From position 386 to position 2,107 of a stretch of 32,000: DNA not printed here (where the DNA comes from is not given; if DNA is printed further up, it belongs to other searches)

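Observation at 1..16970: Radical-SAM-dense sugar-activation and tailoring operon: the best candidate for an undescribed system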

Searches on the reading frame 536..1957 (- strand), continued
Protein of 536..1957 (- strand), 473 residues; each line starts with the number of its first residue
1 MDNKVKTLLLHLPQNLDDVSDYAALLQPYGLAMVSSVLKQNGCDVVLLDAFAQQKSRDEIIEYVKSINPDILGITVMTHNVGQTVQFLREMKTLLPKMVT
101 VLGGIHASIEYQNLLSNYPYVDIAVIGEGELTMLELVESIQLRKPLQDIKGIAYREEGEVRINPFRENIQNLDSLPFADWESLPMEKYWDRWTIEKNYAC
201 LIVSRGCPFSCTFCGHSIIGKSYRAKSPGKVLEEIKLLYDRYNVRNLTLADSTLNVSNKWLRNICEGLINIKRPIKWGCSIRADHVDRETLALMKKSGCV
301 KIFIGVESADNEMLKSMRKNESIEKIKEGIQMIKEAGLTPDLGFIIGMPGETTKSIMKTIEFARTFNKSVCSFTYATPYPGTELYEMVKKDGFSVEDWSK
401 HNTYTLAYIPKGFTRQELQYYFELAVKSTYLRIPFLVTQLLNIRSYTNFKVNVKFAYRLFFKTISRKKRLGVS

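Call 49: search_protein_families(library=ncbifam, proteins=[L022:11600-13060:+, L022:13092-14081:+, L022:14085-14696:+, L022:5623-6666:+, L022:8146-9186:+, L022:15007-16617:+], max_evalue=0.000001)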
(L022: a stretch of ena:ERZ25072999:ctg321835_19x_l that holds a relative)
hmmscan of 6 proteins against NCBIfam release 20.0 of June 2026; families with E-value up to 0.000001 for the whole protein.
L022:11600-13060:+ (486 aa): 25 families
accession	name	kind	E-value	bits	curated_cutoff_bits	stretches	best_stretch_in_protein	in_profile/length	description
TIGR03471.1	HpnJ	equivalog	1.7e-116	389.9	577.6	1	3-474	3-464/472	hopanoid biosynthesis associated radical SAM protein HpnJ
TIGR02026.1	BchE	equivalog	1.8e-49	168.9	481.35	1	29-433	19-418/497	magnesium-protoporphyrin IX monomethyl ester anaerobic oxidative cyclase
TIGR04479.1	bcpD_PhpK_rSAM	subfamily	1.4e-40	139.2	600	1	136-391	183-426/504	PhpK family radical SAM P-methyltransferase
TIGR04072.2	rSAM_ladder_B12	equivalog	8.3e-35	120.3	360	1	30-405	16-381/443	lipid biosynthesis B12-binding/radical SAM protein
NF050148.1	rSAM_ApyD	equivalog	1.8e-33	115.9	750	1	73-398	75-395/645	RiPP biosynthesis radical SAM protein ApyD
NF038361.1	rSAM_Sden_1168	equivalog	1.8e-33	115.9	575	1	123-443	197-516/560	Sden_1168 family B12-binding radical SAM P-methyltransferase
TIGR04295.1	B12_rSAM_oligo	hypoth_equivalog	1.8e-30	106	400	1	30-394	23-382/422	TIGR04295 family B12-binding domain-containing radical SAM protein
TIGR04367.1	HpnR_B12_rSAM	equivalog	7.8e-30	103.8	650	1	32-407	22-382/490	hopanoid C-3 methylase HpnR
TIGR04385.1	B12_rSAM_cofa1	equivalog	1.5e-29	103.5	450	1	32-374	20-364/438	B12 lower ligand biosynthesis radical SAM protein BzaD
NF033070.1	rSAM_AprD4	equivalog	1e-28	100.5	500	1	187-431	178-420/456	AprD4 family radical SAM diol-dehydratase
TIGR03975.1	rSAM_ocin_1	subfamily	1e-24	87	281.85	1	89-368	145-424/606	RiPP maturation radical SAM C-methyltransferase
TIGR04013.1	B12_SAM_MJ_1487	hypoth_equivalog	6.4e-24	84.5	251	1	80-245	49-191/382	TIGR04013 family B12-binding domain/radical SAM domain-containing protein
TIGR04014.1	B12_SAM_MJ_0865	equivalog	2.3e-23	82.7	360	1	88-379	54-341/434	methyl-coenzyme M reductase glutamine C-methyltransferase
NF033712.0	B12_rSAM_KedN5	subfamily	1.4e-22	79.7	700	1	90-394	80-389/624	KedN5 family methylcobalamin-dependent radical SAM C-methyltransferase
NF045585.1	rSAM_slr0320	equivalog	9.4e-18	64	775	1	192-346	224-379/511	photosystem II high light acclimation radical SAM protein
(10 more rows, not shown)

L022:13092-14081:+ (329 aa): 16 families
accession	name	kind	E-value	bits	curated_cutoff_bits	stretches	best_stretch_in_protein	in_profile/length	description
TIGR03965.1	mycofact_glyco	equivalog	1e-33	117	280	1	3-283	76-347/467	mycofactocin biosynthesis glycosyltransferase MftF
NF041875.1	EPS_EpsD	equivalog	5e-32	111.6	370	1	3-249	1-239/325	exopolysaccharide biosynthesis glycosyltransferase EpsD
TIGR03937.1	PgaC_IcaA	equivalog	4.3e-27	95.1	422.3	1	3-302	47-335/407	poly-beta-1,6-N-acetyl-D-glucosamine synthase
NF007482.0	PRK10073.1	equivalog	2.6e-17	62.8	423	1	3-103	8-106/334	glycosyltransferase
NF038302.1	EPS_HpsE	equivalog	7.9e-17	61.2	300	1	3-104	3-108/307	hormogonium polysaccharide biosynthesis glycosyltransferase HpsE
NF041394.1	GtaseAglG_Halo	equivalog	1.2e-16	60.9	440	1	1-219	1-217/304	glucosyl-dolichyl phosphate glucuronosyltransferase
TIGR04283.1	glyco_like_mftF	equivalog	2.4e-15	56.7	182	1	3-105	1-95/221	TIGR04283 family arsenosugar biosynthesis glycosyltransferase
TIGR03111.1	glyc2_xrt_Gpos1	hypoth_equivalog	2.8e-14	52.8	363.95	1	2-200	50-248/439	TIGR03111 family XrtG-associated glycosyltransferase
NF047683.1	TeichurnBiosyTuaG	equivalog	1.2e-11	44.8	400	1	3-100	8-104/252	teichuronic acid biosynthesis protein TuaG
NF053739.1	GlytfEpsEBac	equivalog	3.5e-10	39.3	450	1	3-132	3-128/265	glycosyltransferase EpsE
NF047588.1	GlcsyltransPgfSStrep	equivalog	5.5e-10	39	500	1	1-108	1-111/308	glycosyltransferase PgfS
NF038299.1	EPS_HpsN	equivalog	8.4e-10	38.1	425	1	2-122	2-117/317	hormogonium polysaccharide biosynthesis glycosyltransferase HpsN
NF050050.1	ProtGlycPglI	equivalog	4.1e-09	36.2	500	1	2-106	3-107/306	GalNAc(5)-diNAcBac-PP-undecaprenol beta-1,3-glucosyltransferase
NF045692.1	OglycostaseCruG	equivalog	1.3e-08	34.1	600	1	3-64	43-102/386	2'-O-glycosyltransferase CruG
TIGR03469.1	HpnB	hypoth_equivalog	4.8e-07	29.1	379.25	1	3-105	46-158/386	hopene-associated glycosyltransferase HpnB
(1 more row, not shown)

L022:14085-14696:+ (203 aa): 1 family
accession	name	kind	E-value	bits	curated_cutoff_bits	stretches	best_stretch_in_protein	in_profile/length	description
NF008686.0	PRK11705.1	equivalog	1.4e-07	30.9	400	1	35-118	154-242/383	cyclopropane fatty acyl phospholipid synthase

L022:5623-6666:+ (347 aa): 1 family
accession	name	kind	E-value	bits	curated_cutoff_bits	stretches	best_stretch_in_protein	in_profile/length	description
TIGR00374.1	TIGR00374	subfamily_domain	2.4e-18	66.6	43.2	1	25-336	2-314/323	flippase-like domain-containing protein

L022:8146-9186:+ (346 aa): 17 families
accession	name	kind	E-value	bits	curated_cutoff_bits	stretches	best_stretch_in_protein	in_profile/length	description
TIGR04317.1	W_rSAM_matur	equivalog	1.6e-27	96.6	380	1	9-154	4-144/349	tungsten cofactor oxidoreductase radical SAM maturase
TIGR04321.1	spiroSPASM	subfamily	1.7e-15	56.7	250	1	11-107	233-331/510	spiro-SPASM protein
TIGR02666.1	moaA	equivalog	1.1e-14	54.2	284.05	1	8-119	9-123/336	GTP 3',8-cyclase MoaA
NF045702.1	rSAM_GDGT_ether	equivalog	4e-14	52.1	450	1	11-131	88-212/486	tetraether lipid synthase Tes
NF001199.0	PRK00164.2-1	equivalog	8.7e-14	51.4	231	1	9-128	12-128/308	GTP 3',8-cyclase MoaA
TIGR02668.1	moaA_archaeal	equivalog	3e-13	49.4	325.25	1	9-126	10-124/303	GTP 3',8-cyclase MoaA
NF038283.1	viperin_w_prok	equivalog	3.2e-13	49.5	180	1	10-119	3-115/281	viperin family antiviral radical SAM protein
TIGR04311.1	rSAM_Geo_metal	subfamily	4.8e-13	48.9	400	1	11-122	5-116/423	radical SAM/SPASM family putative metalloenzyme maturase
TIGR02495.1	NrdG2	equivalog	6.1e-12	45.3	131.15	1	17-175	24-175/193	anaerobic ribonucleoside-triphosphate reductase activating protein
TIGR03977.1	rSAM_pair_HxsC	equivalog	2.1e-11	43.3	267.9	1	13-118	29-132/292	His-Xaa-Ser system radical SAM maturase HxsC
TIGR04038.1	tatD_link_rSAM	subfamily_domain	1.1e-10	41.6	129.7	1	12-132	11-136/192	TatD family nuclease-associated radical SAM protein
NF045646.2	rSAM_Se_TrsS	equivalog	2.4e-10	39.5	490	1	12-119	89-196/441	radical SAM (seleno)protein TrsS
NF050035.1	rSAM_WgK_link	exception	2.1e-09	36.8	650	1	11-146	11-143/367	radical SAM/SPASM peptide maturase WgkB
TIGR04055.1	rSAM_NirJ2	equivalog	2.9e-08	33.6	500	1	14-126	5-113/326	putative heme d1 biosynthesis radical SAM protein NirJ2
NF038332.1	rSAM_rare_HxsC4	exception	3.6e-08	32.9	500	1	9-118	14-122/335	radical SAM protein HxsC4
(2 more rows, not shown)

L022:15007-16617:+ (536 aa): 8 families
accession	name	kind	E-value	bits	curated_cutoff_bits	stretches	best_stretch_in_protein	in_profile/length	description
TIGR02521.1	type_IV_pilW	equivalog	3.9e-12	46.2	154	0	447-501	42-96/234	type IV pilus biogenesis/stability protein PilW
TIGR02917.1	PEP_TPR_lipo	equivalog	1.1e-10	40.1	312.2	1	383-534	445-597/899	XrtA/PEP-CTERM system TPR-repeat protein PrsT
NF040959.1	MamA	equivalog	3.3e-10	39.7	200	1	361-499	63-202/204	magnetosome protein MamA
NF033758.1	gliding_GltE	equivalog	2e-09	36.9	225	0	448-535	234-321/411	adventurous gliding motility TPR repeat lipoprotein GltE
TIGR02552.1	LcrH_SycD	equivalog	5.6e-09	35.8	104.8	0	463-535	11-83/136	SycD/LcrH family type III secretion system chaperone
NF033920.0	C39_PA2778_fam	equivalog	2.7e-07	30.3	150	0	379-466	166-254/255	PA2778 family cysteine peptidase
TIGR00540.1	TPR_hemY_coli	hypoth_equivalog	5.9e-07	28.6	142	1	413-528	271-383/385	heme biosynthesis-associated TPR protein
NF008757.0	PRK11788.1-5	equivalog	7e-07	28.7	363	0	410-523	187-301/388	lipopolysaccharide assembly protein LapB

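Call 64: search_protein_families(library=pfam, proteins=[L033:792-2096:+, L033:2710-3297:-, L033:3360-6485:-, L033:7185-8120:-, L033:8180-8893:+, L033:8881-9993:+, L033:11358-12314:+, L033:13573-15039:+, L033:14901-16508:+, L033:16505-18016:-], max_evalue=0.00001)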
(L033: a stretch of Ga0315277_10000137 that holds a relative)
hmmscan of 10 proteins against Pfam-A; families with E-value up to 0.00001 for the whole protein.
L033:792-2096:+ (434 aa): 1 family
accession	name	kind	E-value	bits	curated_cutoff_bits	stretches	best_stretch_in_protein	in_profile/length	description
PF13084.11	DUF3943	-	7.2e-36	122.8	27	1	55-159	1-107/108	Domain of unknown function (DUF3943)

L033:2710-3297:- (195 aa): 1 family
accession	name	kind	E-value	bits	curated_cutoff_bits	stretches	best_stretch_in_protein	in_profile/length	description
PF07027.17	DUF1318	-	1.5e-15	57.9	27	1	99-192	8-92/92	Protein of unknown function (DUF1318)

L033:3360-6485:- (1041 aa): 0 families

L033:7185-8120:- (311 aa): 1 family
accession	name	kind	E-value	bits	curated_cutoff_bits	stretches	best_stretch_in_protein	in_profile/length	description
PF00849.27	PseudoU_synth_2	-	5.2e-28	98.6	26.8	1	89-239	1-152/152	RNA pseudouridylate synthase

L033:8180-8893:+ (237 aa): 0 families

L033:8881-9993:+ (370 aa): 2 families
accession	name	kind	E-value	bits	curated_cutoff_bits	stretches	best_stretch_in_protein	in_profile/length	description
PF04055.27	Radical_SAM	-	3.7e-17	63.4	29.5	1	36-165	1-135/166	Radical SAM superfamily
PF13186.11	SPASM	-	4.2e-14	53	21.5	1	240-308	1-67/67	Iron-sulfur cluster-binding domain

L033:11358-12314:+ (318 aa): 1 family
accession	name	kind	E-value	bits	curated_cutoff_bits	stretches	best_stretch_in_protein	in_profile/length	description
PF03706.18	LPG_synthase_TM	-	2.3e-17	63.9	33.4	1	21-302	10-300/302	Lysylphosphatidylglycerol synthase TM region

L033:13573-15039:+ (488 aa): 2 families
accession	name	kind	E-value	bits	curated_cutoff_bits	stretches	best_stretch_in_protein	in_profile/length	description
PF04055.27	Radical_SAM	-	9.2e-21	75.2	29.5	1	197-355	3-165/166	Radical SAM superfamily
PF02310.24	B12-binding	-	1.7e-15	57.4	32.1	1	10-127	5-120/121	B12 binding domain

L033:14901-16508:+ (535 aa): 2 families
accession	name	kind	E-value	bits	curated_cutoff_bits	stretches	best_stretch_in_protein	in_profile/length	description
PF04055.27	Radical_SAM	-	4.3e-21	76.2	29.5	1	254-413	3-163/166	Radical SAM superfamily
PF02310.24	B12-binding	-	1.4e-11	44.7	32.1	1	72-181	9-116/121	B12 binding domain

L033:16505-18016:- (503 aa): 1 family
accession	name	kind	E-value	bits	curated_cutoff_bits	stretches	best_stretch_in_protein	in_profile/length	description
PF09913.15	DUF2142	-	2.4e-11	43.5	30.1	1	26-443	4-392/395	Predicted membrane protein (DUF2142)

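Call 74: find_encoding_contigs(protein=P0153, flank=10000, max_places=1)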
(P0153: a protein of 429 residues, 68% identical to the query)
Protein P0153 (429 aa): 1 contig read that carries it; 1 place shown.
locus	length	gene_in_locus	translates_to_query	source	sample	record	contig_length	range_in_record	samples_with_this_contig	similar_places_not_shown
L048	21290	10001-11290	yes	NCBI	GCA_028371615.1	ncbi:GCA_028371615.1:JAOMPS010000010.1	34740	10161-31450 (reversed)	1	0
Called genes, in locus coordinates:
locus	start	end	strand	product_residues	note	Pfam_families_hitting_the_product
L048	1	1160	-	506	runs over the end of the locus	PF01467:CTP_transf_like, PF00294:PfkB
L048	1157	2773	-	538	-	-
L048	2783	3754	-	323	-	PF00288:GHMP_kinases_N, PF08544:GHMP_kinases_C (weak)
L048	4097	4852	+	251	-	PF00106:adh_short, PF08659:KR, PF01370:Epimerase, PF13561:adh_short_C2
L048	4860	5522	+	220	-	PF02698:DUF218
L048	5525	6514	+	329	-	PF00535:Glycos_transf_2, PF10111:Glyco_tranf_2_2, PF13641:Glyco_tranf_2_3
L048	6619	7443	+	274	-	PF00106:adh_short, PF13561:adh_short_C2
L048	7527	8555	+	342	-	PF04055:Radical_SAM, PF13353:Fer4_12 (faint), PF13186:SPASM (weak)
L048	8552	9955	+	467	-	PF02310:B12-binding, PF04055:Radical_SAM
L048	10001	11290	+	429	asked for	PF04055:Radical_SAM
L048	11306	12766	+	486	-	PF02310:B12-binding, PF04055:Radical_SAM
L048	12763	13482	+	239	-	PF00535:Glycos_transf_2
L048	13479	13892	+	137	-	PF10066:DUF2304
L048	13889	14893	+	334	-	PF01408:GFO_IDH_MocA, PF03447:NAD_binding_3 (weak), PF02894:GFO_IDH_MocA_C, PF22725:GFO_IDH_MocA_C3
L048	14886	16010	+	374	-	PF01041:DegT_DnrJ_EryC1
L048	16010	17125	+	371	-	PF13524:Glyco_trans_1_2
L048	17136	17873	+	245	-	PF02348:CTP_transf_3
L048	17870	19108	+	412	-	-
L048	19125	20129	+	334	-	-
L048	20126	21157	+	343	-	PF03706:LPG_synthase_TM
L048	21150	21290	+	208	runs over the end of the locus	PF13489:Methyltransf_23, PF13649:Methyltransf_25, PF13847:Methyltransf_31 (faint), PF08241:Methyltransf_11, PF08242:Methyltransf_12 (weak)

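Call 79: predict_structure(alignment_id=A2)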
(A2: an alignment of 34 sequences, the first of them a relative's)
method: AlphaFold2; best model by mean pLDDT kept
length: 430 residues; sequences in the alignment: 34
mean_pLDDT: 90.0   pTM: 0.90
mean pLDDT of the five models: 90.0, 89.5, 89.4, 88.3, 87.1
residues with pLDDT >= 90: 304; 70-90: 96; 50-70: 19; < 50: 11
segments of 3 or more residues with pLDDT < 50: 1-5, 321-323
pLDDT, mean of each block of 10 residues (from residue 1): 54 89 94 97 95 91 93 95 94 87 91 80 72 92 98 93 91 98 97 98 98 97 94 98 98 95 98 96 83 92 95 76 59 91 89 96 94 86 90 85 94 96 74
secondary structure, 60 per line:
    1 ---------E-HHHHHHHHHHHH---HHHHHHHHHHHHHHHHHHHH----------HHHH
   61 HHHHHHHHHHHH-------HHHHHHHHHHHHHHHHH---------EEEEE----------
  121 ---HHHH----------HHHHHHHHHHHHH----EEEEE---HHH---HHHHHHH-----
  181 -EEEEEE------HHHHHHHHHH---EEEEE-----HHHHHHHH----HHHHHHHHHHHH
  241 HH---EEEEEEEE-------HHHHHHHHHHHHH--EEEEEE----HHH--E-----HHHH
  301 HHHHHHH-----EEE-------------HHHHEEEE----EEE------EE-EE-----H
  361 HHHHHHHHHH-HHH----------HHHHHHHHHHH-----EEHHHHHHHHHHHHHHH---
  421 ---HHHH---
elements in order: H12-23 H27-46 H57-72 H80-96 E106-110 H124-127 H138-150 E155-159 H169-175 E182-187 H194-203 E207-211 H217-224 H229-242 E246-253 H261-273 E276-281 H297-307 E313-315 H329-332 E333-336 E341-343 H360-370 H385-395 H403-417 H424-427

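Call 81: fold_search(model_id=the predicted structure, library=pdb)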
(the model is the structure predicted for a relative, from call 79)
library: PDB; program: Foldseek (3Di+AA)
matches with E <= 10: 1858; with E <= 0.001: 174
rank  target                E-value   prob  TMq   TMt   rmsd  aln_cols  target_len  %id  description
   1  6efn                  1.2e-15  1.00  0.52  0.58   3.2       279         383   16  Structure of a RiPP maturase, SkfB (released 2018-10-24)
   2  9dfw_B                3.4e-14  1.00  0.50  0.71   5.1       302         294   20  X-ray crystal structure of an engineered Viperin-like enzyme from T. virens with bound CTP and SAM (released 2025-02-12)
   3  5v1s_A                4.3e-14  1.00  0.53  0.53   9.2       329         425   18  Crystal structure of Streptococcus suis SuiB bound to S-adenosylmethionine (released 2017-08-30)
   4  5v1t_A                7.9e-14  1.00  0.51  0.50   9.1       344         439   17  Crystal structure of Streptococcus suis SuiB bound to precursor peptide SuiA (released 2017-08-30)
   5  7vob                  1.0e-13  1.00  0.50  0.64   8.7       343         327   18  The crystal structure of a Radical SAM Enzyme BlsE involved in the Biosynthesis of Blasticidin S (released 2022-05-04)
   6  5v1q_A                1.3e-13  1.00  0.52  0.52   9.4       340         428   17  Crystal structure of Streptococcus suis SuiB (released 2017-08-30)
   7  6q2p_B                1.4e-13  1.00  0.46  0.65   3.9       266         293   19  Crystal structure of mouse viperin bound to cytidine triphosphate and S-adenosylhomocysteine (released 2020-01-22)
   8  9dfw_C                1.5e-13  1.00  0.49  0.72   5.4       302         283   19  X-ray crystal structure of an engineered Viperin-like enzyme from T. virens with bound CTP and SAM (released 2025-02-12)
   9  9dgw_B                1.7e-13  1.00  0.50  0.73   5.1       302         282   18  X-ray crystal structure of the Viperin-like enzyme from T. virens with bound CTP and SAM (released 2025-02-12)
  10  5why_A                1.7e-13  1.00  0.50  0.51  10.5       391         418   19  Structural Insights into Thioether Bond Formation in the Biosynthesis of Sactipeptides (released 2017-07-26)
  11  2fb2_B                2.4e-13  1.00  0.48  0.62   9.5       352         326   16  Structure of the MoaA Arg17/266/268/Ala triple mutant (released 2006-05-09)
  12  6q2q_B                3.5e-13  1.00  0.51  0.73   3.8       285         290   18  Crystal structure of mouse viperin bound to uridine triphosphate and S-adenosylhomocysteine (released 2020-01-22)
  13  5vsl_A                3.7e-13  1.00  0.47  0.74   4.1       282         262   20  Crystal structure of viperin with bound [4Fe-4S] cluster and S-adenosylhomocysteine (SAH) (released 2017-06-14)
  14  9dgw_C                4.2e-13  1.00  0.50  0.75   3.9       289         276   18  X-ray crystal structure of the Viperin-like enzyme from T. virens with bound CTP and SAM (released 2025-02-12)
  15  9dfw_A                5.3e-13  1.00  0.50  0.72   5.4       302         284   19  X-ray crystal structure of an engineered Viperin-like enzyme from T. virens with bound CTP and SAM (released 2025-02-12)
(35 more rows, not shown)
